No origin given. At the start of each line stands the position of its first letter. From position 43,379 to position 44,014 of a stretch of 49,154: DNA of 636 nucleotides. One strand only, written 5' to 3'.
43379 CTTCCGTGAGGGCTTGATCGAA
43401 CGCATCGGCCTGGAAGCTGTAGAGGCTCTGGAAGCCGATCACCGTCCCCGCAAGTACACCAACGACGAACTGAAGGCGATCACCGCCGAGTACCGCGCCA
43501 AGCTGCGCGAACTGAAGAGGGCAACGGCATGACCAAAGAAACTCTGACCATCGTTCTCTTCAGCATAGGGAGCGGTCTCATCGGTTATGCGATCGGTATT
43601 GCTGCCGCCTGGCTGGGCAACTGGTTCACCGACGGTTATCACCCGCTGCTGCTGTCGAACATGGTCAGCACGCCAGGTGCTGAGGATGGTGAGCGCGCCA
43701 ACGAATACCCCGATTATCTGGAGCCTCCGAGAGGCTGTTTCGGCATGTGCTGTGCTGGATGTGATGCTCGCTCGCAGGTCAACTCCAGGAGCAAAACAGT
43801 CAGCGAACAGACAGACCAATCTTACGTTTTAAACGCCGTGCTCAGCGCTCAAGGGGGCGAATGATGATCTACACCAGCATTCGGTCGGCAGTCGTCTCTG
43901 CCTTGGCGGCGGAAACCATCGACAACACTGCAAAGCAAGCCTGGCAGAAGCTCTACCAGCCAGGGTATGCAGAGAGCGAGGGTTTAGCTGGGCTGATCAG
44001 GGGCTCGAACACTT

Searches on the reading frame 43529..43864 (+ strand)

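Call 78: search_protein_families(library=phrogs, proteins=[window:43529-43864:+], max_evalue=0.00001)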
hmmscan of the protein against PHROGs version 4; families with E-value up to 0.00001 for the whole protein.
window:43529-43864:+ (111 aa): 1 family
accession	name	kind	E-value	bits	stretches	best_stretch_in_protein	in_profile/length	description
phrog_21368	-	unknown function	1.1e-77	258.1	1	1-111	1-111/111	-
